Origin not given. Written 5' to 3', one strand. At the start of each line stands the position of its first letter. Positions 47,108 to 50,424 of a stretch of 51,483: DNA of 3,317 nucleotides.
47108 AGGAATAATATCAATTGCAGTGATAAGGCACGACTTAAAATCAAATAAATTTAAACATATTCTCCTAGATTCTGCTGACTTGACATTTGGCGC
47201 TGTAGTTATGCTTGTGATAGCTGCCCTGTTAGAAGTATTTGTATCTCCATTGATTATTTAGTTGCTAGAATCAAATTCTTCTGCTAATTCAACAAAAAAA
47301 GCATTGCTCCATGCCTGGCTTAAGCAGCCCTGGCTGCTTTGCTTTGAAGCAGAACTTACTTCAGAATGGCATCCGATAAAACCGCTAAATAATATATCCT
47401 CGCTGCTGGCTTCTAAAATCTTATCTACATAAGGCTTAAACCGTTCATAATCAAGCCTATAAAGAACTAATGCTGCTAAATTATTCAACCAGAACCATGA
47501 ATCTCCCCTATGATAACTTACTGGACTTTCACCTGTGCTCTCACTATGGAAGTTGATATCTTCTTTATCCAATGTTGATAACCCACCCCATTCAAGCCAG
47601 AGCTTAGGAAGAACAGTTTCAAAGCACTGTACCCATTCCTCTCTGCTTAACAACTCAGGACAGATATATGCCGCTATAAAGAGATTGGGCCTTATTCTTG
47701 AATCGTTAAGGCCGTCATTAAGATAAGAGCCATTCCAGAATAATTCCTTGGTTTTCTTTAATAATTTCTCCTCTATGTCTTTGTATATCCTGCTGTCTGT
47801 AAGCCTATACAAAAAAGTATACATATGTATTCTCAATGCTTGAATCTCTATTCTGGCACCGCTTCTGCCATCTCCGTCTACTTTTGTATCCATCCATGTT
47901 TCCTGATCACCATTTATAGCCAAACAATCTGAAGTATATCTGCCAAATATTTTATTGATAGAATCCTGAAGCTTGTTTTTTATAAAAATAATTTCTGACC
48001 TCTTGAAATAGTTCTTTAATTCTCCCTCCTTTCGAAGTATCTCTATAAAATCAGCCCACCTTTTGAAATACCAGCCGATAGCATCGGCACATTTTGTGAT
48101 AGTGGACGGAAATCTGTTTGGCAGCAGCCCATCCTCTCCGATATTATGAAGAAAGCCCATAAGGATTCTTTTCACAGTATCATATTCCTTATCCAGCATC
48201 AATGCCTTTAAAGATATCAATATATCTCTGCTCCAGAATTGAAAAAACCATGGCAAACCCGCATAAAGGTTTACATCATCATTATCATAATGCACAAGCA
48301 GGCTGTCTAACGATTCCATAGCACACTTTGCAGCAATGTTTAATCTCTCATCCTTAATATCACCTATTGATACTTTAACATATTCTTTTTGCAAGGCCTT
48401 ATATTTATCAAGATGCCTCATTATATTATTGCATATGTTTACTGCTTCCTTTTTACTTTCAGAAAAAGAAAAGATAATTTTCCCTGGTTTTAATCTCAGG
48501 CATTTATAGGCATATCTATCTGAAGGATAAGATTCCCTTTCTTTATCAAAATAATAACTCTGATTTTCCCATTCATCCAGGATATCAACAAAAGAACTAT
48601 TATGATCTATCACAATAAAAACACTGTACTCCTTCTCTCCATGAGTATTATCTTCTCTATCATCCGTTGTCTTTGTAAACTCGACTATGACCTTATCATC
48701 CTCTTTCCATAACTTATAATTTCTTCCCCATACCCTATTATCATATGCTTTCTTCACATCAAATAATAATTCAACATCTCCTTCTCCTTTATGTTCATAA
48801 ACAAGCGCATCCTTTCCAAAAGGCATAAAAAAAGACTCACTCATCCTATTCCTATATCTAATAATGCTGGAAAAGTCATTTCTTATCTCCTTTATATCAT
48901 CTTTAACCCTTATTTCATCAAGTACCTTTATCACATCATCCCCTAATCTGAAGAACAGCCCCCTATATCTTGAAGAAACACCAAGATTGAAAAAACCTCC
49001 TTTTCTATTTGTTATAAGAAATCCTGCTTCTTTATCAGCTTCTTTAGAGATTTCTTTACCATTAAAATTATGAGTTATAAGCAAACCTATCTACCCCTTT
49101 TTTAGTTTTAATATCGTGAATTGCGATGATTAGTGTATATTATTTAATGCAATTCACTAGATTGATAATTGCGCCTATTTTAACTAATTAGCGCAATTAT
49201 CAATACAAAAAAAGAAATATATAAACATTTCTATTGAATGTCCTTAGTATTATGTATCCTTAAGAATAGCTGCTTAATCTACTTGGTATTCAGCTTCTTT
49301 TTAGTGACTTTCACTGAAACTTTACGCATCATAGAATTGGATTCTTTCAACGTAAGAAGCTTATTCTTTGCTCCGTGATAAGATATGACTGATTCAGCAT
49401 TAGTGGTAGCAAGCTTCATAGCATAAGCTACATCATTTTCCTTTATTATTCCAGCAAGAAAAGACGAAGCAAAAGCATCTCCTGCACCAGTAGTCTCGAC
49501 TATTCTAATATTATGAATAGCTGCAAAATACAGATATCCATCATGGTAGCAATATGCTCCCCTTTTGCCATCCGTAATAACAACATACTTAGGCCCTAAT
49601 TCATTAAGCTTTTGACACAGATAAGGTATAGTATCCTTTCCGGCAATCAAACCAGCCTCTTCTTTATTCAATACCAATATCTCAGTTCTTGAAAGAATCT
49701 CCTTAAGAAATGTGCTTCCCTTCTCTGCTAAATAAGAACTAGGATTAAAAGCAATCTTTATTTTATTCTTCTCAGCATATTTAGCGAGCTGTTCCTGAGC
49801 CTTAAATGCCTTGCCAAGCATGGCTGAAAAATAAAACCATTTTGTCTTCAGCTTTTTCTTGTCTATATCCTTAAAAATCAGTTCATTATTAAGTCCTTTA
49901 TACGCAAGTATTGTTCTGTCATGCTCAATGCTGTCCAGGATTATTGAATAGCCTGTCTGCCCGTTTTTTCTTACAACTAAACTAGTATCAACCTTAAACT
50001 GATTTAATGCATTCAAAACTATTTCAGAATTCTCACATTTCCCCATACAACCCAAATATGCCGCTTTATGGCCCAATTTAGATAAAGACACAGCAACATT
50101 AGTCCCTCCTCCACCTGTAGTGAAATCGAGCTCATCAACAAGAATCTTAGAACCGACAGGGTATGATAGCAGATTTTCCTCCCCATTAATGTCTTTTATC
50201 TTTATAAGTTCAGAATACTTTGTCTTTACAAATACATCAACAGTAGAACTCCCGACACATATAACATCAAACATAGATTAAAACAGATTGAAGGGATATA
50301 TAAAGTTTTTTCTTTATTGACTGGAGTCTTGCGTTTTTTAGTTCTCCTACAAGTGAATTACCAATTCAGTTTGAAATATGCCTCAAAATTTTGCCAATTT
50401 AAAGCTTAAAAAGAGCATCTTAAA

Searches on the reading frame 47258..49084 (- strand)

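Call 8: search_protein_families(library=pfam, proteins=[window:47258-49084:-], max_evalue=0.001)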
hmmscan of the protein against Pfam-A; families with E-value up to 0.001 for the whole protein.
window:47258-49084:- (608 aa): 1 family
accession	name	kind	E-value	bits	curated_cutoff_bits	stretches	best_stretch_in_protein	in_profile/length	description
PF06202.20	GDE_C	-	6e-38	131.2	21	1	261-597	6-365/367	Amylo-alpha-1,6-glucosidase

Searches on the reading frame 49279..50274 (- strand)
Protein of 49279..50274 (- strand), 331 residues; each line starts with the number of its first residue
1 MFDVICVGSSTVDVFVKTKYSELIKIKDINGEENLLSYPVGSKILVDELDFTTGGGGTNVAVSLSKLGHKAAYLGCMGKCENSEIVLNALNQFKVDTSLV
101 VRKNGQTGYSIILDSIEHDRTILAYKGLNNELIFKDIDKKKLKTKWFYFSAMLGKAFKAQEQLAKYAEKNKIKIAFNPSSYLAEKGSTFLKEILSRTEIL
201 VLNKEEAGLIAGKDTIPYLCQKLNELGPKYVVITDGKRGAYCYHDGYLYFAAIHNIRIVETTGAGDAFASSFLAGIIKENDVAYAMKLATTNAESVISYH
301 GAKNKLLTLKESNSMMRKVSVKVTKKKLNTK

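Call 8: search_protein_families(library=pfam, proteins=[window:49279-50274:-], max_evalue=0.001)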
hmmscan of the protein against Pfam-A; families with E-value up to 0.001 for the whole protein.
window:49279-50274:- (331 aa): 2 families
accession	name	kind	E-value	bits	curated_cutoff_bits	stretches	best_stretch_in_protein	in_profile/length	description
PF00294.29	PfkB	-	3.4e-43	148.5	25.8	1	41-306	23-299/302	pfkB family carbohydrate kinase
PF08543.17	Phos_pyr_kin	-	5.9e-07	29.6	27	1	183-298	105-233/246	Phosphomethylpyrimidine kinase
